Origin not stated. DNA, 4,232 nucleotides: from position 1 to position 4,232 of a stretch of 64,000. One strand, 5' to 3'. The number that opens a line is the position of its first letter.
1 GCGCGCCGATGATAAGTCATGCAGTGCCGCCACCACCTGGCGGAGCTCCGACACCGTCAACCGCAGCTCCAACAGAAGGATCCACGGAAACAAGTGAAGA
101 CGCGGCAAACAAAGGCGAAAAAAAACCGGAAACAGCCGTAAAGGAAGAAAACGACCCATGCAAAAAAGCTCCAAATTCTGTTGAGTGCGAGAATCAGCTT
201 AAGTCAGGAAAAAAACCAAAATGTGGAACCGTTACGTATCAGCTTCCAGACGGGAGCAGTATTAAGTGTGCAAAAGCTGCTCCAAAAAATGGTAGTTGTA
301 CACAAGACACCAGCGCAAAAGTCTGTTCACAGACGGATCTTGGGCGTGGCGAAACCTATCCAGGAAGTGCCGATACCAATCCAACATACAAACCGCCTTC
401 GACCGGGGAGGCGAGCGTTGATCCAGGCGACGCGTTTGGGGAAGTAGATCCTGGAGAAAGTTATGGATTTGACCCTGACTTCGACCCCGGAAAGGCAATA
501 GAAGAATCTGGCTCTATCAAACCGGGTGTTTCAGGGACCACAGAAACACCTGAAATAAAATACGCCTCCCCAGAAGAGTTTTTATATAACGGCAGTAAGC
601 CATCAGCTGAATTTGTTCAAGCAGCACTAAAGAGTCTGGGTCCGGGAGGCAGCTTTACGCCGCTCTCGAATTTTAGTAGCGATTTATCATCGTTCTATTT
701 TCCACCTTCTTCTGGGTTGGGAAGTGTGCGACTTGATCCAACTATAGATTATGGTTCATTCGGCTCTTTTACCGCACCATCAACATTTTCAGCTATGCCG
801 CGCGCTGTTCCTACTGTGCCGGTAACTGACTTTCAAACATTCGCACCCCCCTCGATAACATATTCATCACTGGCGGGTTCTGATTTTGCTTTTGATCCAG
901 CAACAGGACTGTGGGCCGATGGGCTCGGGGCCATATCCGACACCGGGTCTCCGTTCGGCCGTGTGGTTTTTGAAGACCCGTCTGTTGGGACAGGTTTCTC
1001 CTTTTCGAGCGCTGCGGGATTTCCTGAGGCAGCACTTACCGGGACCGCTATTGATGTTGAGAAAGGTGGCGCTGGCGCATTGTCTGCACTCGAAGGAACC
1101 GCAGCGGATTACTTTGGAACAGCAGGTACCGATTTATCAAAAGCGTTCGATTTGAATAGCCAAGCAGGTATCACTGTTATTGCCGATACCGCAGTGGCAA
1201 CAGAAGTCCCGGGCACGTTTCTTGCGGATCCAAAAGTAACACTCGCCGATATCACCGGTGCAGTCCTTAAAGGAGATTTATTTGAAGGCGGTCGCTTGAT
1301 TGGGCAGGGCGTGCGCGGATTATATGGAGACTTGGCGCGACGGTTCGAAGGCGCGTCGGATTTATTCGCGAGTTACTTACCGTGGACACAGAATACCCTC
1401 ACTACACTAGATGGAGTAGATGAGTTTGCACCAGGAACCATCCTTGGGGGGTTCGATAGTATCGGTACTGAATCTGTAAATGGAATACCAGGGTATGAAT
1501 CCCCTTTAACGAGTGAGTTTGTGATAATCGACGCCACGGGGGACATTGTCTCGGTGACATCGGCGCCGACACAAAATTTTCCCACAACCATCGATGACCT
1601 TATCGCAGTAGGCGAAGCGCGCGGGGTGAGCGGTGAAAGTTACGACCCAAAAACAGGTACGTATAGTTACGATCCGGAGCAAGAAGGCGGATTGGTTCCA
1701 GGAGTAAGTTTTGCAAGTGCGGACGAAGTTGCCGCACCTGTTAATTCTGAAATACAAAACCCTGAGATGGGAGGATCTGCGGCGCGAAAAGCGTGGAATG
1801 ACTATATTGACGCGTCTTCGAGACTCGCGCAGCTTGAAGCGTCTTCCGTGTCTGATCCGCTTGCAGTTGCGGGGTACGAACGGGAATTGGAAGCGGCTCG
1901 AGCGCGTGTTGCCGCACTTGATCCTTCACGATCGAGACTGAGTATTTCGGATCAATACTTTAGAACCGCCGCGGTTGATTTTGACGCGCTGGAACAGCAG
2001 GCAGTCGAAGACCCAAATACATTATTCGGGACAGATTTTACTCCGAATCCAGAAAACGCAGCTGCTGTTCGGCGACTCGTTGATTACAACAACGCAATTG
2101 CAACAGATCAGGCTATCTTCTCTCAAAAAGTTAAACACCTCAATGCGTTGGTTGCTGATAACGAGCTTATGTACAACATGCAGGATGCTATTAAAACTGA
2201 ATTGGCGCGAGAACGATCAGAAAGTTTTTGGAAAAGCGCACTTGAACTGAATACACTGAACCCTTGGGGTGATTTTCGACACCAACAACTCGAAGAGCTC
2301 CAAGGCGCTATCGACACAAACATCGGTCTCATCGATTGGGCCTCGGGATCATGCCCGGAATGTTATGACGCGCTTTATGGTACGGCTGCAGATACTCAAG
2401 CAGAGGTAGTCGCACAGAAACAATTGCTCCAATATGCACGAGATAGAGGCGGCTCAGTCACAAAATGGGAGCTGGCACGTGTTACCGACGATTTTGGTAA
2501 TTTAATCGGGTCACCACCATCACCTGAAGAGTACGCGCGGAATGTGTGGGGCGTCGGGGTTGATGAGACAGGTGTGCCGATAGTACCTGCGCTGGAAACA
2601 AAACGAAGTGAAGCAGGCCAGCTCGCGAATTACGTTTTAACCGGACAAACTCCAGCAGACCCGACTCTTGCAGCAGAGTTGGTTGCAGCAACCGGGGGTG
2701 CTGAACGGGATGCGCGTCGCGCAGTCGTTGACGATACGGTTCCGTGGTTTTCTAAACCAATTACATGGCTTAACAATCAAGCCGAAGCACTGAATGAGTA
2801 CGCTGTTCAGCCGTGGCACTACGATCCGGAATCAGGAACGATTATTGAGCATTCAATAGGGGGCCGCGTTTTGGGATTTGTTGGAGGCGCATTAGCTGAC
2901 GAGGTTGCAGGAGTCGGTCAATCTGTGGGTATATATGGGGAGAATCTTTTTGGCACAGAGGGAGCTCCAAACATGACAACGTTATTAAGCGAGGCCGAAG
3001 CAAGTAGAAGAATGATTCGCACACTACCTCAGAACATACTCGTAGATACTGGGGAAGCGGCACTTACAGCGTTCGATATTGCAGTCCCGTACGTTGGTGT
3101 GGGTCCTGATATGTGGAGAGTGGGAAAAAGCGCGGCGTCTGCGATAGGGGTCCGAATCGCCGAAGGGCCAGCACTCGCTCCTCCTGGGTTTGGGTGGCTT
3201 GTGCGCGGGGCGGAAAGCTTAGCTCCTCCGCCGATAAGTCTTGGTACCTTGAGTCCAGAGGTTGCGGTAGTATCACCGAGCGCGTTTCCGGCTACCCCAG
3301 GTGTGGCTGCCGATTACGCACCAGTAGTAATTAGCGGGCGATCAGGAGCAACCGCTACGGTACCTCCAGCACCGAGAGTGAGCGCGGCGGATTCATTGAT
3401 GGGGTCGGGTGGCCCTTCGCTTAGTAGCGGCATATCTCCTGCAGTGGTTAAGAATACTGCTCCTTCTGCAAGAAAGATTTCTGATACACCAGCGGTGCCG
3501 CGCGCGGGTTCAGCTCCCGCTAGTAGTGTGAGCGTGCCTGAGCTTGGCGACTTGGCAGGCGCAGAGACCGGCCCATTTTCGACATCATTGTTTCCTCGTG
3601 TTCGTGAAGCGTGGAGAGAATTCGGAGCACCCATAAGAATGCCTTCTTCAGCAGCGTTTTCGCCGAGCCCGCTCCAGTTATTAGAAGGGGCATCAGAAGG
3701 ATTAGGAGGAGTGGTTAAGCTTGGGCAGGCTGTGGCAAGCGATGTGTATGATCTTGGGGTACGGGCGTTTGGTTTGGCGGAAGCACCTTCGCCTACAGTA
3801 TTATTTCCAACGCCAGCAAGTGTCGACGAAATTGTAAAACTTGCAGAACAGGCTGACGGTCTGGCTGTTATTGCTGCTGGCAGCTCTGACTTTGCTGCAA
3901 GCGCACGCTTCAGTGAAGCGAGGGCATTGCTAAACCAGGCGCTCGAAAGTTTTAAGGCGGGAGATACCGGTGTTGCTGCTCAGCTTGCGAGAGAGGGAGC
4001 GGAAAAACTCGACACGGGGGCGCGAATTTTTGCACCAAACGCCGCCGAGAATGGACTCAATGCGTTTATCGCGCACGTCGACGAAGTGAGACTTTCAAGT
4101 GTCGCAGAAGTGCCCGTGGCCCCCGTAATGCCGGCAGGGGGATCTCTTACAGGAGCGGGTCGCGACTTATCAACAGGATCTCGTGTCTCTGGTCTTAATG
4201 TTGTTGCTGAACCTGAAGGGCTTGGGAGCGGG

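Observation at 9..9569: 9.5-kb ORF for a giant surface protein, apparently longer than the window shows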

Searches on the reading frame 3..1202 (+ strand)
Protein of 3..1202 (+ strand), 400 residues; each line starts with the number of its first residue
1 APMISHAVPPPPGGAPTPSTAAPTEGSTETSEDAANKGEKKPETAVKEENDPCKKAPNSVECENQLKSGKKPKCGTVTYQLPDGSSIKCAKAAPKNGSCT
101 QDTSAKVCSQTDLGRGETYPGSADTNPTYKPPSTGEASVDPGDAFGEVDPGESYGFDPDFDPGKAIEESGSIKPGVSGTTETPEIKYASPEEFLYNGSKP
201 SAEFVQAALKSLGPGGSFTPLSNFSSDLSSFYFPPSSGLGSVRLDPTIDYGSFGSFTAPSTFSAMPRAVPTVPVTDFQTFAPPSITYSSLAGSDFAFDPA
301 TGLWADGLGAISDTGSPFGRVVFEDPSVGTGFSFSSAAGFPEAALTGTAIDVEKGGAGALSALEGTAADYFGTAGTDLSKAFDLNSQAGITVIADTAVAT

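Call 17: search_protein_families(library=pfam, proteins=[window:3-1202:+], max_evalue=10)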
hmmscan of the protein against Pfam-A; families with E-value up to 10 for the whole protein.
window:3-1202:+ (400 aa): 0 families

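Call 18: search_protein_families(library=phrogs, proteins=[window:3-1202:+], max_evalue=1)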
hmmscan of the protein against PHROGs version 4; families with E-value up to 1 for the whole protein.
window:3-1202:+ (400 aa): 1 family
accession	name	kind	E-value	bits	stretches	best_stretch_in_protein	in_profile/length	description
phrog_14235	-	unknown function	0.24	12.5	1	8-38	57-83/86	-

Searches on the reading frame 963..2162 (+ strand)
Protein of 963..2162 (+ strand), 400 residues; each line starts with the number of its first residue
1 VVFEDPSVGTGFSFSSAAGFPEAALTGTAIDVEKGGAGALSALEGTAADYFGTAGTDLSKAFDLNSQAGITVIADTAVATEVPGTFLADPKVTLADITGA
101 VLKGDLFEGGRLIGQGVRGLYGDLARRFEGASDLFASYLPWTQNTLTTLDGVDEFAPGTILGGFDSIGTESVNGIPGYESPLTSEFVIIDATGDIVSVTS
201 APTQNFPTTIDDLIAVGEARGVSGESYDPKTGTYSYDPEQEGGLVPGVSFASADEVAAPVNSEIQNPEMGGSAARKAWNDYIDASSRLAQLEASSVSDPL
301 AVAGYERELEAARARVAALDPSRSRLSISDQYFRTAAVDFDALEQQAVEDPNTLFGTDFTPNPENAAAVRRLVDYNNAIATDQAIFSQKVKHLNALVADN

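Call 17: search_protein_families(library=pfam, proteins=[window:963-2162:+], max_evalue=10)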
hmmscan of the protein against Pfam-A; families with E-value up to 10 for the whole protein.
window:963-2162:+ (400 aa): 0 families

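Call 18: search_protein_families(library=phrogs, proteins=[window:963-2162:+], max_evalue=1)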
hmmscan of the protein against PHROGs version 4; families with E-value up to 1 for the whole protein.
window:963-2162:+ (400 aa): 1 family
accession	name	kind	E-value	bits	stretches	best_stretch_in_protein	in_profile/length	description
phrog_2831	-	unknown function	0.095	13.1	1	240-303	223-284/295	-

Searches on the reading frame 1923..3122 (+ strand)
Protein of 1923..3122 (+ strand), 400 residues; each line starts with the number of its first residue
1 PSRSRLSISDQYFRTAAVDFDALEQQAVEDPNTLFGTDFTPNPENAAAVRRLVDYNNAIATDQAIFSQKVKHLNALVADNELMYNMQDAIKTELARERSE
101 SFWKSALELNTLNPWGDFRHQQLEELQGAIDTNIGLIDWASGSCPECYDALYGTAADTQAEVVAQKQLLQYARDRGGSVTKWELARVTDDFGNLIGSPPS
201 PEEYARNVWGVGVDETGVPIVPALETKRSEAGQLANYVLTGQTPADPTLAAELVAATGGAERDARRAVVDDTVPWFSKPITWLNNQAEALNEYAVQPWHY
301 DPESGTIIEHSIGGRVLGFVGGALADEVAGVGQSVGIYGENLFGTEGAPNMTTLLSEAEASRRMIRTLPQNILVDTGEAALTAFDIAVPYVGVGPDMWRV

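Call 17: search_protein_families(library=pfam, proteins=[window:1923-3122:+], max_evalue=10)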
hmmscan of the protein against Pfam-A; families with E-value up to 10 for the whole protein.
window:1923-3122:+ (400 aa): 0 families

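Call 18: search_protein_families(library=phrogs, proteins=[window:1923-3122:+], max_evalue=1)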
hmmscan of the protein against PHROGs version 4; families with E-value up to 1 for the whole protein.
window:1923-3122:+ (400 aa): 0 families

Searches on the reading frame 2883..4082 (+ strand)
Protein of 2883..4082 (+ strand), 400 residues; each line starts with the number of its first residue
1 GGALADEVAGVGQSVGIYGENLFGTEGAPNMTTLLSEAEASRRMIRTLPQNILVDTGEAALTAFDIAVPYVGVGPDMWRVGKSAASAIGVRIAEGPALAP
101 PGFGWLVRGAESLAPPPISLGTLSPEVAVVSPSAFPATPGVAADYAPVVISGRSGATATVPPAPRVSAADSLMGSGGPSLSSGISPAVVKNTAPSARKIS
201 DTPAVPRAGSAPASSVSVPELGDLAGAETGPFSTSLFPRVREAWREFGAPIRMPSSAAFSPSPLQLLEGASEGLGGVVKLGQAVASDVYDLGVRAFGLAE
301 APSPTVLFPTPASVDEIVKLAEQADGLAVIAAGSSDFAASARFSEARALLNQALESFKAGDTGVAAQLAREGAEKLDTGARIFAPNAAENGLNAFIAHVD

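Call 17: search_protein_families(library=pfam, proteins=[window:2883-4082:+], max_evalue=10)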
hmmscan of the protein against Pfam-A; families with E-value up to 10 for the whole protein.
window:2883-4082:+ (400 aa): 2 families
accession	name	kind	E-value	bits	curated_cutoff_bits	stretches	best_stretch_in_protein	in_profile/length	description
PF08590.15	DUF1771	-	0.23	12.3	28.7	1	343-374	12-43/64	Domain of unknown function (DUF1771)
PF07219.19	HemY_N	-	0.45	11.1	31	1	334-389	47-104/107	HemY protein N-terminus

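Call 18: search_protein_families(library=phrogs, proteins=[window:2883-4082:+], max_evalue=1)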
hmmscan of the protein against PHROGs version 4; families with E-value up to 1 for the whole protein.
window:2883-4082:+ (400 aa): 0 families
